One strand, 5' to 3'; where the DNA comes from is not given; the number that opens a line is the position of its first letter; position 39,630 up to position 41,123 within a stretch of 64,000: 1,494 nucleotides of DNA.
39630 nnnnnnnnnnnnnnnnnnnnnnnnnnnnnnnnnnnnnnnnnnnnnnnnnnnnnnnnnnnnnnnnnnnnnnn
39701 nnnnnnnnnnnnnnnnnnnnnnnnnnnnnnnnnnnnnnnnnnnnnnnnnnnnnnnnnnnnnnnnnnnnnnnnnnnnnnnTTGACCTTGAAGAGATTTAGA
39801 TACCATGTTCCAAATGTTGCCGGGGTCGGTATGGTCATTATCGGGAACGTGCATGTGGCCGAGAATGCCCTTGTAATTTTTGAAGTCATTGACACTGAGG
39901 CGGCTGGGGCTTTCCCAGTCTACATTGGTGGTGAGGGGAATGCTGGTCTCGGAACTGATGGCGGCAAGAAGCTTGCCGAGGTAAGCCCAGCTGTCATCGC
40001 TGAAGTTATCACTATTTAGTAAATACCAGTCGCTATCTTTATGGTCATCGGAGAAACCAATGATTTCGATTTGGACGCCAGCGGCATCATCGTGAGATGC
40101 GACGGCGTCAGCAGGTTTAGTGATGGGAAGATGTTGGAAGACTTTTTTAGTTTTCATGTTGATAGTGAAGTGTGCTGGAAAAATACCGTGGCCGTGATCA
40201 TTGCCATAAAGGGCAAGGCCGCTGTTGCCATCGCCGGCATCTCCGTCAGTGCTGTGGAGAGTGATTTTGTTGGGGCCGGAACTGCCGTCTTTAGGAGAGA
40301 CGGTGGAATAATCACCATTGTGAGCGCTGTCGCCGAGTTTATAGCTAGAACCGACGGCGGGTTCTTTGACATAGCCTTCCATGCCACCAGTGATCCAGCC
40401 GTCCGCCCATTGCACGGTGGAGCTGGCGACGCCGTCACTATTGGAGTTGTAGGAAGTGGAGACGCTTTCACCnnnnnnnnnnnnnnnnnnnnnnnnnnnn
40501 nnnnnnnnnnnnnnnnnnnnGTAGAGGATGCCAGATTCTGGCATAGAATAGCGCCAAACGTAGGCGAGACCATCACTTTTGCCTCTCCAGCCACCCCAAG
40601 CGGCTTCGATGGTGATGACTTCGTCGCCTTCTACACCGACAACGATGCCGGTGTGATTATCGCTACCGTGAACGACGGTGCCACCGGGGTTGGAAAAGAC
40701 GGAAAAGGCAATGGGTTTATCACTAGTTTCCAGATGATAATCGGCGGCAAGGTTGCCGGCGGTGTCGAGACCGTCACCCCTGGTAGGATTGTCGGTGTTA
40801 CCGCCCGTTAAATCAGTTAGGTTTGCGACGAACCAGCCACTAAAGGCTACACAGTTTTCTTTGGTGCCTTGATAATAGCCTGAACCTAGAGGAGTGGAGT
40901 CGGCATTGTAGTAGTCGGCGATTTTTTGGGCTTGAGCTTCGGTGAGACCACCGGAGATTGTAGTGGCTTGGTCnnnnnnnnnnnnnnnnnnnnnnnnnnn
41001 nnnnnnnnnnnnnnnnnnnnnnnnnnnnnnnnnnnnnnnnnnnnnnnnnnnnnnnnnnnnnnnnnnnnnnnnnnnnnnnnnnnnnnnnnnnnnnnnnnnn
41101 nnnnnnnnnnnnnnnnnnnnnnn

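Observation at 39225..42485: Five-catalytic-domain cell-wall hydrolase that includes an SGNH esterase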

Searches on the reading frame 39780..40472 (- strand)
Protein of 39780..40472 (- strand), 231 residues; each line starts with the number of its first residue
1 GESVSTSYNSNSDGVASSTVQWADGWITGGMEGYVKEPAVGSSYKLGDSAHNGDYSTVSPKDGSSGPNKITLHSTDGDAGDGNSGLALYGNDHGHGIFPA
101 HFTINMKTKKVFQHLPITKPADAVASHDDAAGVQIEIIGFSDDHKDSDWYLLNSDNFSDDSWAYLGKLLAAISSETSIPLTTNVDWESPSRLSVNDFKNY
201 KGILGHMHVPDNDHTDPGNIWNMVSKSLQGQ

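Call 15: search_solved_structures(query=A3, max_evalue=10, show_alignments=2)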
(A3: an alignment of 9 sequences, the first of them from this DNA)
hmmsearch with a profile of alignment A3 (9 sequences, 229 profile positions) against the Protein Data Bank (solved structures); distinct sequences matched with E-value up to 10: 2.
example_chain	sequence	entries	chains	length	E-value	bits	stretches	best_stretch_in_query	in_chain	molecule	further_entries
9yoi_D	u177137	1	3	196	0.49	13.2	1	153-179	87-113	Hemagglutinin HA2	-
9yoj_B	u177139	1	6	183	0.57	13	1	130-209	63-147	Hemagglutinin HA2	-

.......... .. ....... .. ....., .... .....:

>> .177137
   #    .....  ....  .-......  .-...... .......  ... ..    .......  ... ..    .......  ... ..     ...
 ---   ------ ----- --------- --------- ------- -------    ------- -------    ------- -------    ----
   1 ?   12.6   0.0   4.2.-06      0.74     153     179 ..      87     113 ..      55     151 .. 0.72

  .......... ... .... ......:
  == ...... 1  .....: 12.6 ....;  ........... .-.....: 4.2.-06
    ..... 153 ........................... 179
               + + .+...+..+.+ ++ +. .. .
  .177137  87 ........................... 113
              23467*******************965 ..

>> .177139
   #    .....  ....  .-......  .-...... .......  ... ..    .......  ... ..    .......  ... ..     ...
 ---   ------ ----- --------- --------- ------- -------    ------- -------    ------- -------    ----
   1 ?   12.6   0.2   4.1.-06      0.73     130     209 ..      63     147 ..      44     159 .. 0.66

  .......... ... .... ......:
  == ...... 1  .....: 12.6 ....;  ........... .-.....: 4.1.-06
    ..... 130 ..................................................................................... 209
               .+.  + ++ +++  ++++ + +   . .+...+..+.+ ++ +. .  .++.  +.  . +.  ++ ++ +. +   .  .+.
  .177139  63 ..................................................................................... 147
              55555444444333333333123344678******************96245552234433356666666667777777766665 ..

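Call 17: search_protein_families(library=pfam, alignment_id=A3, max_evalue=1)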
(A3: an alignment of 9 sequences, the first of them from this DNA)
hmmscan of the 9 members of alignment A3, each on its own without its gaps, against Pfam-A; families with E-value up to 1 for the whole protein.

A. member 1, seq(231 aa): 1 family
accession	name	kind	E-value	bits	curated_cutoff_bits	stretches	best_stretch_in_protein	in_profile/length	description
PF01510.30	Amidase_2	-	2.9e-07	31.3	26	1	67-219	5-131/131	N-acetylmuramoyl-L-alanine amidase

B. families by the number of members that match (of 9 scanned): 3 families
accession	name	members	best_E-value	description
PF01510.30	Amidase_2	6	2.6e-07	N-acetylmuramoyl-L-alanine amidase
PF16391.11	DUF5000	2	0.021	Domain of unknown function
PF12651.13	RHH_3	2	0.29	Ribbon-helix-helix domain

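Call 34: predict_structure(alignment_id=A3)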
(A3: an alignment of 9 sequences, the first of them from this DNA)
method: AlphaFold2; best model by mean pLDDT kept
length: 231 residues; sequences in the alignment: 9
mean_pLDDT: 76.6   pTM: 0.83
mean pLDDT of the five models: 76.6, 75.6, 71.4, 69.6, 61.5
residues with pLDDT >= 90: 55; 70-90: 108; 50-70: 51; < 50: 17
segments of 3 or more residues with pLDDT < 50: 1-13
pLDDT, mean of each block of 10 residues (from residue 1): 34 65 94 88 61 70 87 73 66 65 91 87 66 86 77 88 94 92 78 80 71 61 85 70
secondary structure, 60 per line:
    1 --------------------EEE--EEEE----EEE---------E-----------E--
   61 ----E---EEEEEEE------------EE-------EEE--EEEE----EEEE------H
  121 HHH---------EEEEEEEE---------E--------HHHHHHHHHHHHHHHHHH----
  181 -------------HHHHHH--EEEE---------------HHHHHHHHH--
elements in order: E21-23 E26-29 E34-36 E69-75 E97-99 E102-105 E110-113 H120-123 E133-140 H159-176 H194-199 E202-205 H221-229

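Call 37: fold_search(model_id=the predicted structure, library=pdb)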
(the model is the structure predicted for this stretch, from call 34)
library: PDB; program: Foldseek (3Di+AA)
matches with E <= 10: 57; with E <= 0.001: 2
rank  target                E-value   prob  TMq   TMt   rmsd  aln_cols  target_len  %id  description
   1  2y28_A                3.3e-04  1.00  0.45  0.57   6.7       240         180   14  crystal structure of Se-Met AmpD derivative (released 2011-07-20)
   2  6srt                  9.6e-04  1.00  0.39  0.55   6.3       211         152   15  Endolysine N-acetylmuramoyl-L-alanine amidase LysCS from Clostridium intestinale URNW (released 2020-09-30)
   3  2y2c_A                1.0e-03  1.00  0.45  0.57   6.7       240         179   14  crystal structure of AmpD Apoenzyme (released 2011-07-20)
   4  2y2b_B                1.2e-03  1.00  0.45  0.56   6.8       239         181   13  crystal structure of AmpD in complex with reaction products (released 2011-07-20)
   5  6ssc                  1.4e-03  0.99  0.34  0.50   6.6       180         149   13  N-acetylmuramoyl-L-alanine amidase LysC from Clostridium intestinale URNW (released 2020-09-30)
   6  6su5                  3.2e-03  1.00  0.40  0.57   4.4       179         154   15  Ph2119 endolysin from Thermus scotoductus MAT2119 bacteriophage Ph2119 (released 2020-09-30)
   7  2y2c_C                4.1e-03  0.99  0.45  0.57   6.9       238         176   13  crystal structure of AmpD Apoenzyme (released 2011-07-20)
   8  7f5i                  4.1e-03  0.99  0.38  0.55   6.3       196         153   13  X-ray structure of Clostridium perfringens-specific amidase endolysin (released 2022-05-04)
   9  2y28_B                4.4e-03  0.99  0.45  0.57   6.8       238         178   13  crystal structure of Se-Met AmpD derivative (released 2011-07-20)
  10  3lat_A                5.6e-03  0.98  0.42  0.46   6.1       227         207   11  Crystal structure of Staphylococcus peptidoglycan hydrolase AmiE (released 2010-03-23)
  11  4knk_B                6.0e-03  0.96  0.40  0.43   6.5       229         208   10  Crystal structure of Staphylococcus aureus hydrolase AmiA (released 2014-03-12)
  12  4knl_A                8.8e-03  0.97  0.42  0.46   6.5       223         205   10  Crystal structure of Staphylococcus aureus hydrolase AmiA in complex with its ligand (released 2014-03-12)
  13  4knl_D                8.8e-03  0.96  0.38  0.43   7.2       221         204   10  Crystal structure of Staphylococcus aureus hydrolase AmiA in complex with its ligand (released 2014-03-12)
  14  4knk_A                1.1e-02  0.95  0.41  0.45   5.7       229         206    9  Crystal structure of Staphylococcus aureus hydrolase AmiA (released 2014-03-12)
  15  4knl_C                1.5e-02  0.90  0.39  0.43   6.5       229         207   10  Crystal structure of Staphylococcus aureus hydrolase AmiA in complex with its ligand (released 2014-03-12)
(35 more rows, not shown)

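Call 56: find_related_loci(query=A3, collection=genome_contigs, flank=5000)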
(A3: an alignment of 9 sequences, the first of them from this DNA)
Query A3 (231 aa) in genome_contigs; peptide patterns used: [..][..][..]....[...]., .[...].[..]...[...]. (x = any residue, [..] = any of these).
172 stretches matched a pattern; 52 encode a relative of the query (tblastn E <= 1e-3); 52 distinct loci.
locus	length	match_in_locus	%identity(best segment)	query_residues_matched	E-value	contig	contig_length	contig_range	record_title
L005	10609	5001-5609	77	20-230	2e-106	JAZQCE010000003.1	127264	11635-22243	MAG: Candidatus Nanosyncoccus sp. isolate T1900044638_TS20190104.MAGScoT_cleanbin_000077 SGB_1214_k141_1179162, whole ge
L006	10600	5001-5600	65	20-228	4e-86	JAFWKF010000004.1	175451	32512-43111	Candidatus Saccharibacteria bacterium isolate RGIG5815 Sheep_Ileum.Co__c619101, whole genome shotgun sequence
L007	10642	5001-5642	56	14-228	1e-75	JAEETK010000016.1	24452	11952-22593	MAG: Candidatus Saccharibacteria bacterium isolate Tb.RUG.403 NODE_7239_length_24452_cov_1.499774, whole genome shotgun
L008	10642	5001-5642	56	14-228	6e-75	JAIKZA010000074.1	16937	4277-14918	MAG: Candidatus Saccharibacteria bacterium isolate RUI495 k141_13240871_flag=0_multi=19.1975_len=16937, whole genome sho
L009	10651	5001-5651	56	11-228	2e-73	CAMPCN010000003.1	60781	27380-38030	MAG: uncultured Candidatus Saccharibacteria bacterium isolate SRR873610_bin.96_metaWRAP_v1.3_MAG genome assembly, contig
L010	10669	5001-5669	55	4-228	5e-72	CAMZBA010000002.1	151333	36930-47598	MAG TPA_asm: uncultured Candidatus Saccharibacteria bacterium isolate SRR10912535_bin.78_metaWRAP_v1.3_MAG genome assemb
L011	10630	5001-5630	55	16-228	1e-70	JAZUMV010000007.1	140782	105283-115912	MAG: Candidatus Nanosyncoccaceae bacterium isolate T1900044890_TS20190356.MAGScoT_cleanbin_000048 SGB_3257_k141_3054500,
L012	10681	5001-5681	54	17-229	3e-69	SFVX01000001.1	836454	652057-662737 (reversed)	MAG: bacterium isolate W2P33.002 Contig2, whole genome shotgun sequence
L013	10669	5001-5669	52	1-228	3e-69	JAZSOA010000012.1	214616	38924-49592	MAG: Candidatus Nanosyncoccaceae bacterium isolate T1900044549_TS20190015.MAGScoT_cleanbin_000074 SGB_198_k141_355814, w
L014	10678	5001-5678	50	1-228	1e-68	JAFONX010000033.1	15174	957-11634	Candidatus Saccharibacteria bacterium isolate RGIG639 Dairy_cattle_Jejunum-1__c607137, whole genome shotgun sequence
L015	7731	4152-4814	51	3-228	2e-67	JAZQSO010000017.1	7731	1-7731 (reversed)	MAG: Candidatus Nanosyncoccaceae bacterium isolate T1900045204_TC20190200.MAGScoT_cleanbin_000027 SGB_5330_k141_2150803,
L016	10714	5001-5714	51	5-229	2e-67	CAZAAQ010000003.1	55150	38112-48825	MAG TPA_asm: uncultured Candidatus Saccharibacteria bacterium isolate binchicken_co41_384 genome assembly, contig: NODE_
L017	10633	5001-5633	50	20-230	1e-66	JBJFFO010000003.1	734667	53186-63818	MAG: Candidatus Nanosyncoccaceae bacterium isolate LOHA37_bin.030 NODE_1_length_734667_cov_11.283638, whole genome shotg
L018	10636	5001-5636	50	17-228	5e-63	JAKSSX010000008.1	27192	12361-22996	MAG: Candidatus Saccharibacteria bacterium isolate Horse_feces292 MAG292_8, whole genome shotgun sequence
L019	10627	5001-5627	49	22-229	6e-61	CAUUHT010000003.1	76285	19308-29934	MAG TPA_asm: Candidatus Nanosyncoccus nanoralicus isolate ERR10228828_bin.12_MetaWRAP_v1.3_MAG genome assembly, contig:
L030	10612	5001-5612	44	17-231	3e-50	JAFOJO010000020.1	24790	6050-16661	Candidatus Saccharibacteria bacterium isolate RGIG526 Dairy_cattle_Duodenum-3__c2438, whole genome shotgun sequence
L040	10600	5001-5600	43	20-229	2e-45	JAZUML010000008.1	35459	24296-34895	MAG: Candidatus Nanosyncoccus sp. isolate T1900044892_TS20190358.MAGScoT_cleanbin_000049 SGB_3268_k141_712753, whole gen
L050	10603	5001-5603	40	18-228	5e-42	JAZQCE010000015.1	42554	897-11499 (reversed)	MAG: Candidatus Nanosyncoccus sp. isolate T1900044638_TS20190104.MAGScoT_cleanbin_000077 SGB_1214_k141_1143468, whole ge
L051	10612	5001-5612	40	15-228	9e-42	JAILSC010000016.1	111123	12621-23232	MAG: Candidatus Saccharibacteria bacterium isolate RUI400 k141_10834906_flag=0_multi=13.9892_len=111123, whole genome sh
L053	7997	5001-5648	38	16-228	2e-36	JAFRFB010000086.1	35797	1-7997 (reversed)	MAG: Methanobrevibacter sp. isolate RGIG2411 Goat_Ileum-6__c63928, whole genome shotgun sequence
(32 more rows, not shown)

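Call 76: search_protein_families(library=pfam, proteins=[L040:3-1979:+, L040:2127-4133:+, L050:2436-4142:+, L051:558-2333:+, L051:2345-3631:+, L019:1-1845:+, L030:1152-3611:+, L013:149-2326:+, L013:7118-9217:+, L053:1255-4200:+], max_evalue=0.0001)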
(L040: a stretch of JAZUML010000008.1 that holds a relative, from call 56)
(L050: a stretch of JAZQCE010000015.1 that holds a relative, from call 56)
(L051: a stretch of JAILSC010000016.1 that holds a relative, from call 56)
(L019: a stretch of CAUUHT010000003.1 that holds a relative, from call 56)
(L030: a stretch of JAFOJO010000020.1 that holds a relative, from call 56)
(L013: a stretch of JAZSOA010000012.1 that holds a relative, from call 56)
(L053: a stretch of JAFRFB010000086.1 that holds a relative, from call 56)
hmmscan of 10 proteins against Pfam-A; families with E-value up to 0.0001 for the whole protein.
L040:3-1979:+ (659 aa): 1 family
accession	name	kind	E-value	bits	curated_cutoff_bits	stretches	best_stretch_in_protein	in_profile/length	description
PF05738.19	Cna_B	-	5.5e-38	129.7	22.3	3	492-583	3-87/87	Cna protein B-type domain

L040:2127-4133:+ (669 aa): 0 families

L050:2436-4142:+ (569 aa): 0 families

L051:558-2333:+ (592 aa): 2 families
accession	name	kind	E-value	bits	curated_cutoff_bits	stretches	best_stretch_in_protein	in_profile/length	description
PF01565.28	FAD_binding_4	-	2.6e-30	105.4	26.4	1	101-240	1-138/139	FAD binding domain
PF02913.24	FAD-oxidase_C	-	1.6e-11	44.9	21.2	1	341-568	15-246/248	FAD linked oxidases, C-terminal domain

L051:2345-3631:+ (429 aa): 3 families
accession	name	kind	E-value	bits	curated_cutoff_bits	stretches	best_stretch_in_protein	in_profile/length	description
PF05697.18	Trigger_N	-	7.7e-33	114.2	22.2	1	5-149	1-144/144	Bacterial trigger factor protein (TF)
PF05698.19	Trigger_C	-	5e-31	108.4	22.7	1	266-425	1-161/162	Bacterial trigger factor protein (TF) C-terminus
PF00254.34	FKBP_C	-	1.3e-15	57.9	21.1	1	160-240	2-91/94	FKBP-type peptidyl-prolyl cis-trans isomerase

L019:1-1845:+ (615 aa): 0 families

L030:1152-3611:+ (820 aa): 0 families

L013:149-2326:+ (726 aa): 0 families

L013:7118-9217:+ (700 aa): 8 families
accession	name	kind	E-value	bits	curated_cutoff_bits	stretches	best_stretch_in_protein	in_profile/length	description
PF00009.33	GTP_EFTU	-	1.3e-53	181.8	26.5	1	14-232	3-151/188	Elongation factor Tu GTP binding domain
PF03764.24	EFG_IV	-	1.3e-42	144.9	24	1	484-602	1-120/121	Elongation factor G, domain IV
PF14492.12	EFG_III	-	1.7e-33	114.9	27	1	409-482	1-74/75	Elongation Factor G, domain III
PF00679.30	EFG_C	-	3.6e-30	104.3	27.9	1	605-692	1-88/89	Elongation factor G C-terminus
PF22042.2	EF-G_D2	-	2.1e-18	66.6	27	1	315-397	2-83/84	Elongation factor G domain 2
PF03144.31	GTP_EFTU_D2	-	8.4e-18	65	30.3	1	329-396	1-73/73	Elongation factor Tu domain 2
PF16658.11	RF3_C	-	5.5e-07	29.9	40.1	1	417-494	14-91/132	Class II release factor RF3, C-terminal domain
PF01926.29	MMR_HSR1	-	9.7e-05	22.9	21.9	0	62-142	27-113/113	50S ribosome-binding GTPase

L053:1255-4200:+ (982 aa): 13 families
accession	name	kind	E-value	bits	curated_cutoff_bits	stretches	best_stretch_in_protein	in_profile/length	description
PF17760.6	UvrA_inter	-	1.6e-34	118.5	23.3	1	155-258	2-105/109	UvrA interaction domain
PF17755.6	UvrA_DNA-bind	-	2.1e-25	89.6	23.2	1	327-440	1-110/110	UvrA DNA-binding domain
PF00005.33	ABC_tran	-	3.8e-20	73.3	25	0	855-902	93-137/137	ABC transporter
PF02463.25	SMC_N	-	3.1e-10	40.3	40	0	870-945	136-211/220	RecF/RecN/SMC N terminal domain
PF13555.12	AAA_29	-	7.4e-08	32.5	27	0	671-695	18-42/61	P-loop containing region of AAA domain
PF03193.22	RsgA_GTPase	-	8.8e-08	32.6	30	0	650-699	81-130/174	RsgA GTPase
PF13191.12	AAA_16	-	3.1e-07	31.5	32.6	0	678-716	27-62/167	AAA ATPase domain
PF20703.3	nSTAND1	-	2.5e-06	27.8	27.1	0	34-67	19-52/379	Novel STAND NTPase 1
PF00684.25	DnaJ_CXXCXGXG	-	4e-06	27.4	32.7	0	780-811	17-51/65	DnaJ central domain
PF13304.12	AAA_21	-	8.3e-06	26.5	27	0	867-919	234-286/304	AAA domain, putative AbiEii toxin, Type IV TA system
PF20720.3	nSTAND3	-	5.7e-05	23.3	27.2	0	48-70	17-39/155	Novel STAND NTPase 3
PF13671.12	AAA_33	-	6.2e-05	23.8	27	0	677-699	1-23/143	AAA domain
PF01583.26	APS_kinase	-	8.3e-05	23.1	21.1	0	50-67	4-21/152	Adenylylsulphate kinase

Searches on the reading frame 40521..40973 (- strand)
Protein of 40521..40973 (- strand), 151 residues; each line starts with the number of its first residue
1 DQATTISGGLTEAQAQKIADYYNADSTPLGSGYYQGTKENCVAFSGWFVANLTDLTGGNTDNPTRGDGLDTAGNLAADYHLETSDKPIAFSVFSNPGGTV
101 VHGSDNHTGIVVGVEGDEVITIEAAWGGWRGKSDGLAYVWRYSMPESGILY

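Call 19: search_protein_families(library=pfam, proteins=[window:40521-40973:-], max_evalue=1)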
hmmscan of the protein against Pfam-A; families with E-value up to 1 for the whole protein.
seq(151 aa): 1 family
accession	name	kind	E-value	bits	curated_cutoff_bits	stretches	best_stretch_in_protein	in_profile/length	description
PF05257.22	CHAP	-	8.9e-06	26.5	26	1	33-123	2-79/81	CHAP domain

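Call 42: search_solved_structures(query=window:40521-40973:-, max_evalue=10, show_alignments=2)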
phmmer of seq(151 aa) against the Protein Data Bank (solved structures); distinct sequences matched with E-value up to 10: 0.
